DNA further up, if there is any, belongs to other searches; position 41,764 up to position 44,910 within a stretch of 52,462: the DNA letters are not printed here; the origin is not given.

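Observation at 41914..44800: Monocistronic PLD-nuclease / SF2-helicase / DUF3427-like fusion: candidate single-gene defence or repair module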

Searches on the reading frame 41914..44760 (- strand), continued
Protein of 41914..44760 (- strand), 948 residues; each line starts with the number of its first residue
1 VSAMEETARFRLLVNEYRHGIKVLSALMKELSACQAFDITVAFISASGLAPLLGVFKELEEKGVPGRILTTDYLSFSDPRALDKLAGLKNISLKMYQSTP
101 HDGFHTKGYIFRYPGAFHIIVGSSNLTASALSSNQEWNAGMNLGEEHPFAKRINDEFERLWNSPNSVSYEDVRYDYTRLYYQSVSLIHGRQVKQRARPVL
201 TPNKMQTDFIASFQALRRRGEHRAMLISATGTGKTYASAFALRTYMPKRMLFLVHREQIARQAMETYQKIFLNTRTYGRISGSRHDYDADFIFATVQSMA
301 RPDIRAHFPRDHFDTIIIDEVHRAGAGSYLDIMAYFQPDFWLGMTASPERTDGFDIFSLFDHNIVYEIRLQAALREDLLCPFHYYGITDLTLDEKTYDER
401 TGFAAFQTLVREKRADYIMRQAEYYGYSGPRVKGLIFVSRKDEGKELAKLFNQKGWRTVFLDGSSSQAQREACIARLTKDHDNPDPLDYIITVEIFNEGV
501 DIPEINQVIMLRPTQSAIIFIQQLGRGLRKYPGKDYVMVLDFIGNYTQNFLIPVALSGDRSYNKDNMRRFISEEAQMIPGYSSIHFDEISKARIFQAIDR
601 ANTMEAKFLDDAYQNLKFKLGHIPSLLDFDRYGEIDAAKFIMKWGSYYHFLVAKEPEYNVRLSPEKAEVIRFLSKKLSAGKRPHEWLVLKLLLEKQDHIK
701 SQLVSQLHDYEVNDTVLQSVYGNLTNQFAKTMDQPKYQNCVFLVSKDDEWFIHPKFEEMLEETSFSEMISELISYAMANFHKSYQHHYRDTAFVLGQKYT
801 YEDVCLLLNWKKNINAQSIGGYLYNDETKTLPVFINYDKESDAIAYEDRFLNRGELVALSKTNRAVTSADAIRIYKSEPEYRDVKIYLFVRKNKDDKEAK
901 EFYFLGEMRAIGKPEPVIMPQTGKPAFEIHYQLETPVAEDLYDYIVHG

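Call 39: find_related_loci(query=A1, collection=metagenome_contigs, flank=5000)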
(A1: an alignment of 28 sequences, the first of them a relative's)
Query A1 (945 aa) in metagenome_contigs; peptide patterns used: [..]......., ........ (x = any residue, [..] = any of these).
600 stretches matched a pattern (row limit reached: there are more); 579 encode a relative of the query (tblastn E <= 1e-3); the best 80 are kept; 80 distinct loci.
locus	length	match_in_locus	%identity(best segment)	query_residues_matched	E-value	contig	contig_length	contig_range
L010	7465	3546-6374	55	8-943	0e+0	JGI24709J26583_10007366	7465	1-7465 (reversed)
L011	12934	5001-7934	54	6-943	0e+0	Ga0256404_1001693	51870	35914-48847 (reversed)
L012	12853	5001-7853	53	6-944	0e+0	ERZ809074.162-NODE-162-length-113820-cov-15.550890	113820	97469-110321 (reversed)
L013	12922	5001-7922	52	6-943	0e+0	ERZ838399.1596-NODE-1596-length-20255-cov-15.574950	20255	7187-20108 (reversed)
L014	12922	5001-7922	52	6-943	0e+0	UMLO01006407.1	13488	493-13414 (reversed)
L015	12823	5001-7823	53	8-943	0e+0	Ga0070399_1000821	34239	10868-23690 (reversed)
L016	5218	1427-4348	52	6-943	0e+0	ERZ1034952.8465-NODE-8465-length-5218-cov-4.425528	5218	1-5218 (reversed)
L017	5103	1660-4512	52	6-943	0e+0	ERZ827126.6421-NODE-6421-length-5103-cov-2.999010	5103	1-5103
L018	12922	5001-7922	52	6-943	0e+0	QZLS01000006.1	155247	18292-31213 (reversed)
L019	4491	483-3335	52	6-943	0e+0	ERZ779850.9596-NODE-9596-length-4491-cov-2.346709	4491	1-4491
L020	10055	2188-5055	54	8-943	0e+0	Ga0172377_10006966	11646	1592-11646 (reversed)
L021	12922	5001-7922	52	6-943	0e+0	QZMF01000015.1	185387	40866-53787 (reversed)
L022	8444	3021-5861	52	6-943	0e+0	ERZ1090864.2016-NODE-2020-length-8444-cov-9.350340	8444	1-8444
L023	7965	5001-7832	53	8-943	0e+0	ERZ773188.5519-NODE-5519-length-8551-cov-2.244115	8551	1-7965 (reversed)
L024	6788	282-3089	51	9-945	0e+0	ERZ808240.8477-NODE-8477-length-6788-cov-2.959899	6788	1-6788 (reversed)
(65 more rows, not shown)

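Call 47: predict_structure(alignment_id=A1)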
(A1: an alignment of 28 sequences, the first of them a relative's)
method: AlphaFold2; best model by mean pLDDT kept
length: 945 residues; sequences in the alignment: 28
mean_pLDDT: 69.1   pTM: 0.34
mean pLDDT of the five models: 69.1, 65.3, 64.3, 63.1, 62.1
residues with pLDDT >= 90: 65; 70-90: 464; 50-70: 233; < 50: 183
segments of 3 or more residues with pLDDT < 50: 1-6, 11-18, 123-132, 183-195, 365-403, 423-427, 492-497, 508-517, 521-527, 542-561, 563-601, 813-817, 836-843
pLDDT, mean of each block of 10 residues (from residue 1): 41 48 80 87 77 87 89 83 89 77 78 76 47 64 79 88 89 79 41 48 75 85 67 84 89 85 84 84 89 89 90 86 79 91 67 73 48 35 34 40 56 64 50 70 83 82 77 70 78 50 52 44 45 58 42 43 47 33 33 36 69 87 82 75 88 88 88 66 80 65 56 68 62 78 78 87 89 74 59 73 70 52 80 50 58 67 70 82 77 61 82 68 76 64 57
secondary structure, 60 per line:
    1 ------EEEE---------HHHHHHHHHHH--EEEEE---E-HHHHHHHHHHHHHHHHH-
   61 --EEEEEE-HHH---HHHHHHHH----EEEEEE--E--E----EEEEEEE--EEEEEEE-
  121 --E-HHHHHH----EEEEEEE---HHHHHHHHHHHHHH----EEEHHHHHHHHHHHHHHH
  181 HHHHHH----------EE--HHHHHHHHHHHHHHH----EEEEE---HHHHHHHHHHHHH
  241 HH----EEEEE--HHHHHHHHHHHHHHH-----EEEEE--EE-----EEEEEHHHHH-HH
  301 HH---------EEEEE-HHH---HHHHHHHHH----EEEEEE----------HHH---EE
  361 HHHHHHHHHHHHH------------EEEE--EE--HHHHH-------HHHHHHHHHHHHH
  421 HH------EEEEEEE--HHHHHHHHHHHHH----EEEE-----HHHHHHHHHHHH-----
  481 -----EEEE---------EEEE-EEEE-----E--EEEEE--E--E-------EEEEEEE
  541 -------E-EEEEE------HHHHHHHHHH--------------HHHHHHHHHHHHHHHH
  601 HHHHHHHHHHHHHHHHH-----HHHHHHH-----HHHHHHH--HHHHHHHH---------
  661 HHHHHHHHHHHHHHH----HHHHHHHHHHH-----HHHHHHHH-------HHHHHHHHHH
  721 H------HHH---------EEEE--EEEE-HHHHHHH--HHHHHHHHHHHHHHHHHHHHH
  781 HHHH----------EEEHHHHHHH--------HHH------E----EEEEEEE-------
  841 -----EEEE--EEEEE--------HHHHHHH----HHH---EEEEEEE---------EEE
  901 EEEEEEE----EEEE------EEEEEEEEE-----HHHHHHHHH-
elements in order (helices of 4 or more, strands of 3 or more residues): E7-10 H20-30 E33-37 H43-59 E63-68 H76-83 E88-93 E104-110 E113-119 H125-130 E135-141 H145-158 E163-165 H166-186 H201-215 E220-224 H228-242 E247-251 H254-268 E274-278 E288-292 H293-297 H299-302 E312-316 H324-332 E337-342 H361-373 E386-389 H396-400 H408-422 E429-435 H438-450 E455-458 H464-475 E486-489 E499-502 E504-507 E516-520 E534-540 E550-554 H561-570 H585-617 H623-629 H635-641 H644-651 H661-675 H680-690 H696-703 H711-721 E740-743 E746-749 H751-757 H760-784 E795-797 H798-804 E827-833 E846-849 E852-856 H865-871 E882-888 E898-907 E912-915 E922-930 H936-944

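Call 51: fold_search(model_id=the predicted structure, library=pdb)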
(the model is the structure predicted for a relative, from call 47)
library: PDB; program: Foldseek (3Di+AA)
matches with E <= 10: 1809; with E <= 0.001: 831
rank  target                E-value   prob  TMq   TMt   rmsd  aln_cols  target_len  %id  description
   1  7clg_B                7.0e-55  1.00  0.19  0.22  31.7       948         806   34  Crystal structure of the ATP-dependent restriction endonuclease SauUSI (released 2021-01-20)
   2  7clg_A                1.2e-50  1.00  0.19  0.21  31.6       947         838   34  Crystal structure of the ATP-dependent restriction endonuclease SauUSI (released 2021-01-20)
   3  8h5y_B                2.0e-14  1.00  0.17  0.27  16.7       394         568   20  Crystal structure of RadD- ADP complex (released 2023-10-18)
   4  8h5y_A                2.8e-14  1.00  0.17  0.26  17.0       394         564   19  Crystal structure of RadD- ADP complex (released 2023-10-18)
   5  6jde_B                2.0e-13  1.00  0.17  0.26  17.1       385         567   21  crystal structure of a DNA repair protein (released 2019-06-26)
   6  6jde_A                2.3e-13  1.00  0.17  0.27  16.3       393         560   21  crystal structure of a DNA repair protein (released 2019-06-26)
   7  7r7j_B                4.2e-13  1.00  0.17  0.26  16.7       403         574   19  Crystal structure of RadD with ADP (released 2022-04-13)
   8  8h5z_B                6.1e-13  1.00  0.17  0.27  17.0       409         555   19  Crystal structure of RadD/ATP analogue complex (released 2023-10-18)
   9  2fwr_C                1.1e-12  1.00  0.16  0.34  12.8       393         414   18  Structure of Archaeoglobus Fulgidis XPB (released 2006-04-18)
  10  8h5z_A                2.7e-12  1.00  0.17  0.27  17.0       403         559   22  Crystal structure of RadD/ATP analogue complex (released 2023-10-18)
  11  2fwr_A                3.4e-12  1.00  0.15  0.32  20.8       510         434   18  Structure of Archaeoglobus Fulgidis XPB (released 2006-04-18)
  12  2fwr_D                7.8e-12  1.00  0.16  0.32  21.0       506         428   17  Structure of Archaeoglobus Fulgidis XPB (released 2006-04-18)
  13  9n6k_K                8.2e-12  1.00  0.17  0.17  43.4       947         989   10  2.88 A S.cerevisiae Chd1[L886G/L889G/L891G]-nucleosome 2:1 complex with DNA-binding domain (released 2025-06-11)
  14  9jnu_K                9.7e-12  1.00  0.16  0.27  21.0       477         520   12  Structure of isw1-nucleosome complex in ADP state (released 2025-04-09)
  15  7r7j_A                1.0e-11  1.00  0.17  0.27  16.4       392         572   20  Crystal structure of RadD with ADP (released 2022-04-13)
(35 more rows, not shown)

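Call 70: search_dna_similar(query=window:41914-44751:-, collection=plasmids, mode=protein, max_rows=12)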
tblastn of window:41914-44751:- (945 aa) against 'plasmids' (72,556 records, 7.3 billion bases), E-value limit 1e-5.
Records with a match: 413; places in all: 442; records where one place covers at least 80% of the query: 8.
Best place of each record, by identity: <60% 413.
By first word of the organism name: Escherichia 65; Acinetobacter 48; Pseudomonas 24; Nostoc 15; Klebsiella 10; Piscirickettsia 9; Vibrio 8; Lactiplantibacillus 7; Alicyclobacillus 6; Picosynechococcus 6; and 126 more.
By predicted mobility (MOB-suite, as given by PLSDB): non-mobilizable 246; conjugative 102; mobilizable 65.
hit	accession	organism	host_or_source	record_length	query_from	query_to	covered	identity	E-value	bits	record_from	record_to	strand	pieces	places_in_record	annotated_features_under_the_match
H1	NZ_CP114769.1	Hymenobacter canadensis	whole organism,lake water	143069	8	943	99%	40.5%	0e+0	675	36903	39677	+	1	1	DEAD/DEAH box helicase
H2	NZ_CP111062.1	Chondrinema litorale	Seaweed,red alga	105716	9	944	99%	39.1%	0e+0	683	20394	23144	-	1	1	DEAD/DEAH box helicase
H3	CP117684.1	Latilactobacillus curvatus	Pig,Single cell,feces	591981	8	939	99%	38.7%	0e+0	599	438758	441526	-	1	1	DEAD/DEAH box helicase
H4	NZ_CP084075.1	Fusobacterium vincentii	-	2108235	19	941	98%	36.7%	3e-169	555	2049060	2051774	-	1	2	none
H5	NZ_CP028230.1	Lactiplantibacillus plantarum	cell culture,young radish kimchi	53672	17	888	92%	38.5%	2e-177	579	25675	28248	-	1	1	DEAD/DEAH box helicase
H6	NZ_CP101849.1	Xanthomonas oryzae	Oryza sativa,High altitude japonica ...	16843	20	938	90%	38.3%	1e-65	584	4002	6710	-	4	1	record has no annotation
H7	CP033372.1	Limosilactobacillus fermentum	Cow,cell culture,Fresh milk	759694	8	939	97%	35.5%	7e-131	518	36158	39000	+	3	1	none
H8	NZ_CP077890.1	Staphylococcus aureus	Homo sapiens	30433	8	944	87%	39.3%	6e-151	584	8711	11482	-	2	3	none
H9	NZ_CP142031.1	Pseudoalteromonas sp. CuT4-3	whole organism,deep-sea sediment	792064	20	632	65%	32.7%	8e-77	283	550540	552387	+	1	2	DEAD/DEAH box helicase family protein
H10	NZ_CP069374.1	Neotabrizicola shimadae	microbial biofilm,biofilm, Nakabusa ...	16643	20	630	65%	32.7%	1e-71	267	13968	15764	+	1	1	DUF3427 domain-containing protein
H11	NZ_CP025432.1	Paracoccus zhejiangensis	single cell,sludge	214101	19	630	65%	32.7%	1e-71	267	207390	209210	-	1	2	DUF3427 domain-containing protein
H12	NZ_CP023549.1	Rhodobacter sp. CZR27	cell culture,paddy soil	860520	20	648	67%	31.0%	2e-61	236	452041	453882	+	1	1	DUF3427 domain-containing protein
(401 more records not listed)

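Call 71: search_dna_similar(query=window:41914-44751:-, collection=phages, mode=protein, max_rows=8)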
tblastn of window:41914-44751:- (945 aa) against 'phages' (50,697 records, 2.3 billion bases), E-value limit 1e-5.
Records with a match: 1797; places in all: 1797; records where one place covers at least 80% of the query: 4.
Best place of each record, by identity: 60-80% 1; <60% 1796.
By first word of the organism name: Mycobacterium 507; Streptococcus 262; Vibrio 228; Klebsiella 115; Pseudomonas 67; Salmonella 56; Brucella 41; Escherichia 36; Lactobacillus 34; Bacteriophage 32; and 84 more.
By host as written in the record: Mycobacterium smegmatis mc2 155 366; - 222; Streptococcus thermophilus 102; Mycobacterium smegmatis mc#155 80; Klebsiella pneumoniae 64; Vibrio lentus 51; Pseudomonas aeruginosa 19; Vibrio crassostreae 17; and 424 more.
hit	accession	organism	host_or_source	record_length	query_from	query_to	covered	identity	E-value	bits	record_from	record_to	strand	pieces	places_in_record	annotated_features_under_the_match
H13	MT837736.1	Bacteriophage sp.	human fecal samples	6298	2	943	100%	49.8%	0e+0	913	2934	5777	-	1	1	record has no annotation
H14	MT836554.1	Bacteriophage sp.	human fecal samples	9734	9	945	99%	39.7%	0e+0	655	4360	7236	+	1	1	record has no annotation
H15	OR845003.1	Staphylococcus phage SA 1306 Kay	Staphylococcus aureus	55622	8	944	99%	37.2%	0e+0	592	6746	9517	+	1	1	record has no annotation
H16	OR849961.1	Staphylococcus phage SA 1298 Kay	Staphylococcus aureus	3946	8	711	74%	40.0%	5e-168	530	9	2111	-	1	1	record has no annotation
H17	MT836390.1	Bacteriophage sp.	human fecal samples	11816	21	849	88%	32.3%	5e-99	347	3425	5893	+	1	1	record has no annotation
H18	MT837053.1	Bacteriophage sp.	human fecal samples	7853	275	943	71%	35.7%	6e-90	419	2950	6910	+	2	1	record has no annotation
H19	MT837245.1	Bacteriophage sp.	human fecal samples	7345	16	606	63%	30.7%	4e-71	264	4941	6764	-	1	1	record has no annotation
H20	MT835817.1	Bacteriophage sp.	human fecal samples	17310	24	598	61%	30.0%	4e-59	227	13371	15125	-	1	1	record has no annotation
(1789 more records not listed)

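Call 72: get_annotated_region(hit=H1, flank=3000)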
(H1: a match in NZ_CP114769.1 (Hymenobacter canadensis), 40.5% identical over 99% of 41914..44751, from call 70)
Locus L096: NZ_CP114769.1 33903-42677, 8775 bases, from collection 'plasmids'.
description: Hymenobacter canadensis strain PAMC 29467 plasmid unnamed2, complete sequence
organism: Hymenobacter canadensis (NCBI taxid 2999067)
taxonomy: Bacteria; Bacteroidota; Cytophagia; Cytophagales; Hymenobacteraceae; Hymenobacter; Hymenobacter canadensis
host: -; source: whole organism,lake water; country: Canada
typing (MOB-suite, as given by PLSDB): mobilizable; relaxase MOBB
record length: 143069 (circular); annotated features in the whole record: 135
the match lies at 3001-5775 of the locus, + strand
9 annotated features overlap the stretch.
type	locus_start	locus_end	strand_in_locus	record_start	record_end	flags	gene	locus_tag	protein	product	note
CDS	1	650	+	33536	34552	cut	-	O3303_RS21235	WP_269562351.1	HNH endonuclease domain-containing protein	-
CDS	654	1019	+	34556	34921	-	-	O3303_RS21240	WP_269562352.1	HIT family protein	-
CDS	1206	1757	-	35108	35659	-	-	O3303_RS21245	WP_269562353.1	IS630 family transposase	-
CDS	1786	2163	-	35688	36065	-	-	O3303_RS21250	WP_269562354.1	hypothetical protein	-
CDS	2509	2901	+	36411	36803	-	-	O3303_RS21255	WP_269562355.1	(deoxy)nucleoside triphosphate pyrophosphohydrolase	-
CDS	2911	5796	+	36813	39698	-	-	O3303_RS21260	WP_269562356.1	DEAD/DEAH box helicase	-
CDS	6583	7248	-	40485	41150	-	-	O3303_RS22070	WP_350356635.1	LuxR C-terminal-related transcriptional regulator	GO:0006355 - regulation of DNA-templated transcription [Evidence IEA]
CDS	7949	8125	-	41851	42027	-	-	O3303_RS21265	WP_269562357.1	antitoxin VbhA family protein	-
CDS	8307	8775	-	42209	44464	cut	-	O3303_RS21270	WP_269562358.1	TraM recognition domain-containing protein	-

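Call 73: get_annotated_region(hit=H5, flank=3000)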
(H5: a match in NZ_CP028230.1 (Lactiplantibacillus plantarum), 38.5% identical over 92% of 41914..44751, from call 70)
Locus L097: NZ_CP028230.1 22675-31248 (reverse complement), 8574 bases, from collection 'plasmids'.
description: Lactiplantibacillus plantarum strain SRCM101222 plasmid unnamed1, complete sequence
organism: Lactiplantibacillus plantarum (NCBI taxid 1590)
taxonomy: Bacteria; Bacillota; Bacilli; Lactobacillales; Lactobacillaceae; Lactiplantibacillus; Lactiplantibacillus plantarum
host: -; source: cell culture,young radish kimchi; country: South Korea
typing (MOB-suite, as given by PLSDB): mobilizable; replicon rep_cluster_1607; relaxase MOBQ
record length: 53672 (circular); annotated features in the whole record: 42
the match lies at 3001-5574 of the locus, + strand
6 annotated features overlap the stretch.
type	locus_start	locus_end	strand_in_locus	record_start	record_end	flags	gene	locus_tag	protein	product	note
CDS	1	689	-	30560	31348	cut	-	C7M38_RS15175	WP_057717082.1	ParA family protein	-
CDS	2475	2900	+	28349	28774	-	-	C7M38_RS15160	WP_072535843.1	(deoxy)nucleoside triphosphate pyrophosphohydrolase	-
CDS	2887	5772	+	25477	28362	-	-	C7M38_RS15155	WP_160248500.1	DEAD/DEAH box helicase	-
CDS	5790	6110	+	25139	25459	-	-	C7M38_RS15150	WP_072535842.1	nucleotide pyrophosphohydrolase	-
CDS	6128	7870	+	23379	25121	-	-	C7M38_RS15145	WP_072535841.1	DNA/RNA helicase domain-containing protein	-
CDS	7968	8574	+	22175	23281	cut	-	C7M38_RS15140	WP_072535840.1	hypothetical protein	-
